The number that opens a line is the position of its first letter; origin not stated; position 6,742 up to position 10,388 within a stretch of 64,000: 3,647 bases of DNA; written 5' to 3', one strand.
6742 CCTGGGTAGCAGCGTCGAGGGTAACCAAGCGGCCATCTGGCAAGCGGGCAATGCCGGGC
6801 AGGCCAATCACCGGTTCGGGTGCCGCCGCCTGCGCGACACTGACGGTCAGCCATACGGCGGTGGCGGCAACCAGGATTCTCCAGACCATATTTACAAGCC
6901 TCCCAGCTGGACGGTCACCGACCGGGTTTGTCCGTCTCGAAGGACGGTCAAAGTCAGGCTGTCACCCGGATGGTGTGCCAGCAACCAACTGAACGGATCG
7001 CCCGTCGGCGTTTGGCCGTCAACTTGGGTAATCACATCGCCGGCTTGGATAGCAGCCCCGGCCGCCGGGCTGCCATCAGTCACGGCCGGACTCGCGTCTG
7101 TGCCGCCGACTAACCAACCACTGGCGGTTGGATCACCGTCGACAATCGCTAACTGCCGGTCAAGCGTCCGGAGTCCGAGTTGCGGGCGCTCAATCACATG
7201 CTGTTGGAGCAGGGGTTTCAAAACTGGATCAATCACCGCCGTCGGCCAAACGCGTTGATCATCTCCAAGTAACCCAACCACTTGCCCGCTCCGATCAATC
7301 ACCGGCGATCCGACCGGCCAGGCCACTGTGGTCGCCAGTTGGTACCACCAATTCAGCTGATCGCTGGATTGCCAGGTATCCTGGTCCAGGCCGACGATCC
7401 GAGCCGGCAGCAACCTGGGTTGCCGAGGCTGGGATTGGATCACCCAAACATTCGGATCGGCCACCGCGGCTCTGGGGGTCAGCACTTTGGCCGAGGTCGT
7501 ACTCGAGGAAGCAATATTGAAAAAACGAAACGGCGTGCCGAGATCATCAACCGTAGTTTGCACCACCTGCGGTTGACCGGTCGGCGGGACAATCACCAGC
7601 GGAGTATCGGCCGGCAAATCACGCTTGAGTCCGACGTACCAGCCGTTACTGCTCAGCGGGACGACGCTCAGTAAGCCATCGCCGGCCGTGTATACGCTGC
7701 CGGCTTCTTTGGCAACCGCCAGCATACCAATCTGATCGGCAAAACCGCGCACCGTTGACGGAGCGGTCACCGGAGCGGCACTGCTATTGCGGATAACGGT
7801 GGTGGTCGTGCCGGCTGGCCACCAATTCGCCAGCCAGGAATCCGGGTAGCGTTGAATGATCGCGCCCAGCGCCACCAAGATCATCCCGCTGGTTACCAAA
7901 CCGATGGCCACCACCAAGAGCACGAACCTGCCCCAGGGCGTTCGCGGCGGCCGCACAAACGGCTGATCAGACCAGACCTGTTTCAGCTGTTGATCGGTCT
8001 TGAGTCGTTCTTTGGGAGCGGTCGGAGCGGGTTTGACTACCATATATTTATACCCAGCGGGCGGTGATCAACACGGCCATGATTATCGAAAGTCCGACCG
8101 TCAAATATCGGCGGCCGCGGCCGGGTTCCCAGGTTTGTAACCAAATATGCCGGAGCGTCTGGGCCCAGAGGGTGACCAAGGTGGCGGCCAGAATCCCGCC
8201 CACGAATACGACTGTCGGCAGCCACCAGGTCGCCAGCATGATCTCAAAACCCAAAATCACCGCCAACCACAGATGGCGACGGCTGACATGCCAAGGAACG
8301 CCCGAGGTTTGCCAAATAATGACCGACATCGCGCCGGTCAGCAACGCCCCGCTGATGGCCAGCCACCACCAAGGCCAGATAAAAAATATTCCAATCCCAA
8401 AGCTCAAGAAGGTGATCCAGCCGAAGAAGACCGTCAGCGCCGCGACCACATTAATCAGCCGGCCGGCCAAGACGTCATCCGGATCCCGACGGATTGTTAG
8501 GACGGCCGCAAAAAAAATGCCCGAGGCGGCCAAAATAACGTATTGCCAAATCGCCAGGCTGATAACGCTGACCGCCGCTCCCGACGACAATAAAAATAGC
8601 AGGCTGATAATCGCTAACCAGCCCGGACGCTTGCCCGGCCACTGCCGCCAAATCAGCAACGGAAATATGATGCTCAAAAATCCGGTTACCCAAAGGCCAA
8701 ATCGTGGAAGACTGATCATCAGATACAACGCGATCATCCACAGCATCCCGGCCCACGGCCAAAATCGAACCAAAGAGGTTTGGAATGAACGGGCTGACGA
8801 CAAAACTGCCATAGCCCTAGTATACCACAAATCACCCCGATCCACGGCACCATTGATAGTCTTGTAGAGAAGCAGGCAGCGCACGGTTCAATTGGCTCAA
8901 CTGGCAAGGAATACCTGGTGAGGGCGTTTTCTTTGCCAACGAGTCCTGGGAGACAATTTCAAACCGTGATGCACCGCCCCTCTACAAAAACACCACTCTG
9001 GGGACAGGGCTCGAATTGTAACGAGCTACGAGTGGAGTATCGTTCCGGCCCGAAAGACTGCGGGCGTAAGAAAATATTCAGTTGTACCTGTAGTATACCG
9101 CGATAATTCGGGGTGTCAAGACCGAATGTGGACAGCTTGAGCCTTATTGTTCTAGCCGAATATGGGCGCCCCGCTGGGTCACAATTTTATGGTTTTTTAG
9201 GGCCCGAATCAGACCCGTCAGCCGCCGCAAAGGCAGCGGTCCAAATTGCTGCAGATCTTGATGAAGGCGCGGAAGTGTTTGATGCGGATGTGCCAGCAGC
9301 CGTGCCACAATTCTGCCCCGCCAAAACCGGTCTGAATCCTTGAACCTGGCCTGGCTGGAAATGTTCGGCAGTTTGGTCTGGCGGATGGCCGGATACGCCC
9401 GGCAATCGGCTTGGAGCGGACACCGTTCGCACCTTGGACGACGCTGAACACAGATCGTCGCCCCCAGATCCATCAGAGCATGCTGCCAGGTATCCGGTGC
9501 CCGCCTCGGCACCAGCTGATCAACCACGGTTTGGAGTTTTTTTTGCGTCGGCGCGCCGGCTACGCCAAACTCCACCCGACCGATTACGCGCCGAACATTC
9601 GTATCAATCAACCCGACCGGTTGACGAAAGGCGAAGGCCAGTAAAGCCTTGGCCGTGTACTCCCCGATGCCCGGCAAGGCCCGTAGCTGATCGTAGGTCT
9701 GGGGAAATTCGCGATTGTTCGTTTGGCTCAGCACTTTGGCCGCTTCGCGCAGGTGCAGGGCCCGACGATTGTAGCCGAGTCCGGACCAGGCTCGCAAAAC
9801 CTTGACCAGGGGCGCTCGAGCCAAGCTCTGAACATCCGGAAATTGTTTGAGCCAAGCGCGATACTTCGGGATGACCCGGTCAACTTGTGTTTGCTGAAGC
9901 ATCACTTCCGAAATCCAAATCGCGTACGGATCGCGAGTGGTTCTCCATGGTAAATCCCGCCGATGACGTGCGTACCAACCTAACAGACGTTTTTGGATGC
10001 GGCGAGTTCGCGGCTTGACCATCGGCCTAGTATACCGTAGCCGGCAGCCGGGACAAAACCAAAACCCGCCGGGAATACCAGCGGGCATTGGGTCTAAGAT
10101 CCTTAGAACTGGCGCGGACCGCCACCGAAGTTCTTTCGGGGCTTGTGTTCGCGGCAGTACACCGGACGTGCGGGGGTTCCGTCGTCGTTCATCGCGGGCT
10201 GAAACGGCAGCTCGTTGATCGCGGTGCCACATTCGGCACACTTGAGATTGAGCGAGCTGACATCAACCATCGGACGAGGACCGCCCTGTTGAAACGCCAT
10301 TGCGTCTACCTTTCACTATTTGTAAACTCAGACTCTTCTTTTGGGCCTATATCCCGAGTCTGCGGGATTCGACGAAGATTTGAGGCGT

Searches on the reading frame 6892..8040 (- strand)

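Call 48: search_protein_families(library=pfam, proteins=[window:6892-8040:-], max_evalue=0.00001)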
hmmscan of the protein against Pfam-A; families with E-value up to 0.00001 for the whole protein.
window:6892-8040:- (382 aa): 2 families
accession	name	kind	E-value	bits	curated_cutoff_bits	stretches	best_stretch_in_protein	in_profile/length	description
PF13180.12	PDZ_2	-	1.2e-10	41.9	27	1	320-379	19-80/80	PDZ domain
PF17820.7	PDZ_6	-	7.3e-07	29.3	27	1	319-368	4-54/54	PDZ domain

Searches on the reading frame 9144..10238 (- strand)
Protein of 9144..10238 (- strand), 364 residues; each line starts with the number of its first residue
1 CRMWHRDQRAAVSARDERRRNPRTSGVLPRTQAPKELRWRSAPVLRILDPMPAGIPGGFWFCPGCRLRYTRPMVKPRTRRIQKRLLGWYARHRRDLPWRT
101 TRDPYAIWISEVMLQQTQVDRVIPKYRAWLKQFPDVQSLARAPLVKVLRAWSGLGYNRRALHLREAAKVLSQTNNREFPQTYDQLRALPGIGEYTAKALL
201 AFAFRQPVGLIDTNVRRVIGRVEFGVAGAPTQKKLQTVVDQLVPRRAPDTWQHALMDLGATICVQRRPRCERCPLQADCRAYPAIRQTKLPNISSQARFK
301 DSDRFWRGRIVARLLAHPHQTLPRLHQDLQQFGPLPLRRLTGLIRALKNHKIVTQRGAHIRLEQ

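Call 48: search_protein_families(library=pfam, proteins=[window:9144-10238:-], max_evalue=0.00001)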
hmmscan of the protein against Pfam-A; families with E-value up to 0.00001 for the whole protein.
window:9144-10238:- (364 aa): 2 families
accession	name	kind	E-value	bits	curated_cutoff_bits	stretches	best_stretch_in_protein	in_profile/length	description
PF00730.31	HhH-GPD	-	6e-16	59.2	26.2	1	109-242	1-105/108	HhH-GPD superfamily base excision DNA repair protein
PF00633.29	HHH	-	1.5e-07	31.4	24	1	176-202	4-30/30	Helix-hairpin-helix motif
